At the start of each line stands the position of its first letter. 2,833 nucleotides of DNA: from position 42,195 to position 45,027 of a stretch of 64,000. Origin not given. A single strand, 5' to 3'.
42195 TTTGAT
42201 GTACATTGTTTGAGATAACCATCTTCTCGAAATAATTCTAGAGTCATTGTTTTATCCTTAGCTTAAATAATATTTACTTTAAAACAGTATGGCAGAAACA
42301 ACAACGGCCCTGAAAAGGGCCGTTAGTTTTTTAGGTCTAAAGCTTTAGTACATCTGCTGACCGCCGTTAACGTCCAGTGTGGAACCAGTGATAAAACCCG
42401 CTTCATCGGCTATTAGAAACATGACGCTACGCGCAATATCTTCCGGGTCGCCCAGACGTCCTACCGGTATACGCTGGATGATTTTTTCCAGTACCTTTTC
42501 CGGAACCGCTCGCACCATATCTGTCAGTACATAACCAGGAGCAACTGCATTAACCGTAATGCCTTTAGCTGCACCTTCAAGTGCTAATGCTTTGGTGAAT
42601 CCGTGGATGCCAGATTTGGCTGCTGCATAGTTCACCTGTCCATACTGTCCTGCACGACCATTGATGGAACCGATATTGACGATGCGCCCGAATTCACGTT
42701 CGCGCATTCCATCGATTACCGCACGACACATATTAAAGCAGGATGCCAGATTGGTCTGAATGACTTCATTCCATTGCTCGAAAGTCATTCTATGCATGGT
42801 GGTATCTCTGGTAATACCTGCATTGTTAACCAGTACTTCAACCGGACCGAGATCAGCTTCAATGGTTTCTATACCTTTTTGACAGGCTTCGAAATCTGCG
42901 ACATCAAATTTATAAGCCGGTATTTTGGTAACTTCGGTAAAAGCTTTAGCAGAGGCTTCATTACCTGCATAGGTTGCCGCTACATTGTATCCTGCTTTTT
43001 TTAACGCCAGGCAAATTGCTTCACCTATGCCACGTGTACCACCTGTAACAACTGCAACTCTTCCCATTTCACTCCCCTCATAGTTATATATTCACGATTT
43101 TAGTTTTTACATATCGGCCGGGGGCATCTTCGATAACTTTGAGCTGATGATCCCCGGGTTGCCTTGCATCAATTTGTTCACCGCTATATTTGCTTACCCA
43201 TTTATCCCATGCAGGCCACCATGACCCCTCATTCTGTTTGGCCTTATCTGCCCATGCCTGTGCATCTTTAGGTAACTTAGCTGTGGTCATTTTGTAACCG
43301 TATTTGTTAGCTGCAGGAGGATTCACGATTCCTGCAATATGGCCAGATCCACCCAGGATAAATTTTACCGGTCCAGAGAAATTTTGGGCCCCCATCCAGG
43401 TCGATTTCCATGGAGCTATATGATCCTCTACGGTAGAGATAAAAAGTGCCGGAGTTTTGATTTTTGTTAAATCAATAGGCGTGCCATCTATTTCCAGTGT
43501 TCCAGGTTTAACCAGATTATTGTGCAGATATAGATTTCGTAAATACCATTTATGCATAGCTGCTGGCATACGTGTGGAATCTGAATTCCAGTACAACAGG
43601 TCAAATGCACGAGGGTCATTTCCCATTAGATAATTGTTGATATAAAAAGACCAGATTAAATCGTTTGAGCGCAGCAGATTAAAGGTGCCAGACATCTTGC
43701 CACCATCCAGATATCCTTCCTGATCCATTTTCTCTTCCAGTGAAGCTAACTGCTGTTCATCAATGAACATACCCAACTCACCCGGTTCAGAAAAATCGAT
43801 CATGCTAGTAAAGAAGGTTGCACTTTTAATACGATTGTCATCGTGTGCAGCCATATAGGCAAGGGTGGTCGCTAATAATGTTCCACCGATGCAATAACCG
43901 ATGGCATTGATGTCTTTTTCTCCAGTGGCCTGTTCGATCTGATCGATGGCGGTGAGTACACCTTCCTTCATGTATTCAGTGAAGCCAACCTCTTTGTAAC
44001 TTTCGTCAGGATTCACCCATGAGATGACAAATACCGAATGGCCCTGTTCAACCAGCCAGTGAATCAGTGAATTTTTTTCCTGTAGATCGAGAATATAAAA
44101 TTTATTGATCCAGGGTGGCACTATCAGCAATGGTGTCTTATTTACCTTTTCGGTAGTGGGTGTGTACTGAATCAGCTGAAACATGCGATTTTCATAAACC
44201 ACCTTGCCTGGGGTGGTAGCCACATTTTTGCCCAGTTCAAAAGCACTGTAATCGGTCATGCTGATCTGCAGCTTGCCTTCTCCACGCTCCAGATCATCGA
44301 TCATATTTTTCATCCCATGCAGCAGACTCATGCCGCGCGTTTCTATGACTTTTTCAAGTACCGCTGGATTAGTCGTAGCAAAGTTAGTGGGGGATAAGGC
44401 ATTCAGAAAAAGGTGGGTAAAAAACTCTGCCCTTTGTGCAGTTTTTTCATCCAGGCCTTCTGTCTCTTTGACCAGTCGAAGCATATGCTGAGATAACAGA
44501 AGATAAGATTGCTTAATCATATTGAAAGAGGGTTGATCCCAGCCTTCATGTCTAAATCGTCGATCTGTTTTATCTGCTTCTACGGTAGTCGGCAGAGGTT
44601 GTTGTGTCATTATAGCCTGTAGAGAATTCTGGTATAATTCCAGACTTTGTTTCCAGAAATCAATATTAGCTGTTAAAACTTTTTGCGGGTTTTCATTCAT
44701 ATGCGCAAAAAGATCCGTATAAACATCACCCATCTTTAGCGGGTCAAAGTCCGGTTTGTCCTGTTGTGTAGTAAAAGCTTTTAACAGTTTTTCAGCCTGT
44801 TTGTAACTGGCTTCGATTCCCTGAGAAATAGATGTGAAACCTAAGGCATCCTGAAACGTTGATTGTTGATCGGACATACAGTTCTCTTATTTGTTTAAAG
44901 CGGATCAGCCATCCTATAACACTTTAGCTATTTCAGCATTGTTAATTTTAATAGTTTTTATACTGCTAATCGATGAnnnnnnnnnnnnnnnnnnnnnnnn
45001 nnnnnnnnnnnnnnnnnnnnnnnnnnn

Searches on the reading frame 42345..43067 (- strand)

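Call 21: search_protein_families(library=ncbifam, proteins=[window:42345-43067:-], max_evalue=0.00001)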
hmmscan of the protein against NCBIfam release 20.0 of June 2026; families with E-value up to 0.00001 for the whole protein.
window:42345-43067:- (240 aa): 223 families (the best 25 are shown)
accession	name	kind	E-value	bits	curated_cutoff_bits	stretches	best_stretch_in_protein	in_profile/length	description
TIGR01829.1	AcAcCoA_reduct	subfamily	3.4e-106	354.3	302.1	1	3-239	1-242/242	acetoacetyl-CoA reductase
NF009464.0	PRK12824.1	subfamily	2.2e-97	325.5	269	1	1-239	1-244/245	3-oxoacyl-ACP reductase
TIGR01830.1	3oxo_ACP_reduc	equivalog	3.8e-82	275.6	297.75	1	5-236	1-237/239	3-oxoacyl-[acyl-carrier-protein] reductase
NF009466.0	PRK12826.1-2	subfamily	5.6e-80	268.4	222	1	2-239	3-246/248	3-oxoacyl-ACP reductase FabG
NF004197.0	PRK05653.1-1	equivalog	7.2e-80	268.2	332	1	2-239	7-248/249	3-oxoacyl-ACP reductase FabG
NF009548.0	PRK12938.1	equivalog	1.6e-78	263.9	472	1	3-239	4-245/246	3-ketoacyl-ACP reductase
NF004198.0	PRK05653.1-3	equivalog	8.1e-76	254.7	296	1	2-239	7-248/248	3-oxoacyl-ACP reductase FabG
NF004199.0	PRK05653.1-4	equivalog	5.7e-69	232.4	301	1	2-239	5-247/247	3-oxoacyl-ACP reductase FabG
NF053542.1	FlxB_rubin_SDR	equivalog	1.2e-67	228.2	340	1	4-236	2-238/239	flexirubin biosynthesis SDR family reductase FlxB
NF009546.0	PRK12935.1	equivalog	3.9e-67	226.4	418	1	2-239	6-247/247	acetoacetyl-CoA reductase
NF004200.0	PRK05653.1-5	equivalog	5e-67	226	273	1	3-236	3-240/242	3-oxoacyl-ACP reductase FabG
NF040605.2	mycolic_FabG1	exception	4.5e-62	209.9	420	1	3-239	2-231/233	3-oxoacyl-ACP reductase FabG1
NF042966.1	AcAcCoAred_PhaB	equivalog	8e-61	205.7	436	1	3-236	9-237/240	acetoacetyl-CoA reductase PhaB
NF047420.2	EF_P_mod_YmfI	equivalog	2.1e-59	201.1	238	1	5-236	2-234/236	elongation factor P 5-aminopentanone reductase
NF052558.1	MBtsdlDhBudC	equivalog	1.9e-57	194.7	270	1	2-237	3-241/250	meso-2,3-butanediol dehydrogenase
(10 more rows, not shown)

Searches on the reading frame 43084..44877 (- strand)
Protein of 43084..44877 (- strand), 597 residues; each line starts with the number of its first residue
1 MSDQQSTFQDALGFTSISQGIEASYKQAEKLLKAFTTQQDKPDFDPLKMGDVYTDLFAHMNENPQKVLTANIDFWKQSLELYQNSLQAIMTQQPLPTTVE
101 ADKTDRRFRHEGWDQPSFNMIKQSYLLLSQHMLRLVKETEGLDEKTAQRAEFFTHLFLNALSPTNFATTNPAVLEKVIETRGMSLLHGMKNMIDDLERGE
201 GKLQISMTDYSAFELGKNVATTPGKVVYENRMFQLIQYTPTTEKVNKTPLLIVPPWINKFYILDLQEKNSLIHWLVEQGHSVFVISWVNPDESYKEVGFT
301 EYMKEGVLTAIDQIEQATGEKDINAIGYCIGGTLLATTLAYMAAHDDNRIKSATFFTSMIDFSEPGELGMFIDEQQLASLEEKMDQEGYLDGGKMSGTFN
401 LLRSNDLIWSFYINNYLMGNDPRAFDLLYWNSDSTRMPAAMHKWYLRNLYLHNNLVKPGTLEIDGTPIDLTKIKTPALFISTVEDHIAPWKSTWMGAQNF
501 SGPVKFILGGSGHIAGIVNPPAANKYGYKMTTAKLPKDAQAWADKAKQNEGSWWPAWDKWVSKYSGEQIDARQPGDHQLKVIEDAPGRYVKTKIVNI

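Call 7: search_protein_families(library=pfam, proteins=[window:43084-44877:-], max_evalue=0.00001)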
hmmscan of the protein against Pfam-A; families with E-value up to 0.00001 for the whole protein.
window:43084-44877:- (597 aa): 2 families
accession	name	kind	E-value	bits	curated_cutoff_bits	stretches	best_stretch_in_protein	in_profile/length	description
PF07167.19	PhaC_N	-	6.8e-73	244.5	23.7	1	105-275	2-173/173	Poly-beta-hydroxybutyrate polymerase (PhaC) N-terminus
PF00561.26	Abhydrolase_1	-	3.6e-13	50.2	25.8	1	263-520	13-245/245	alpha/beta hydrolase fold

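Call 21: search_protein_families(library=ncbifam, proteins=[window:43084-44877:-], max_evalue=0.00001)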
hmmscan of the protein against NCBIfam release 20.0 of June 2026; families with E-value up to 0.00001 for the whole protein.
window:43084-44877:- (597 aa): 4 families
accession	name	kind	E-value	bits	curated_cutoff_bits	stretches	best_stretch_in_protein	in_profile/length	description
TIGR01838.1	PHA_synth_I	subfamily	3e-233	775.1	622.65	1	61-591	2-531/532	class I poly(R)-hydroxyalkanoic acid synthase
TIGR01839.1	PHA_synth_II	subfamily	8.2e-135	450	855.4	1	98-592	69-559/560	class II poly(R)-hydroxyalkanoic acid synthase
TIGR01836.1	PHA_synth_III_C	subfamily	4e-44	151.1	365.3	1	192-493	8-305/350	class III poly(R)-hydroxyalkanoic acid synthase subunit PhaC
NF005898.0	PRK07868.1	equivalog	4e-10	38.1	925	1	217-362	33-179/994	acyl-CoA synthetase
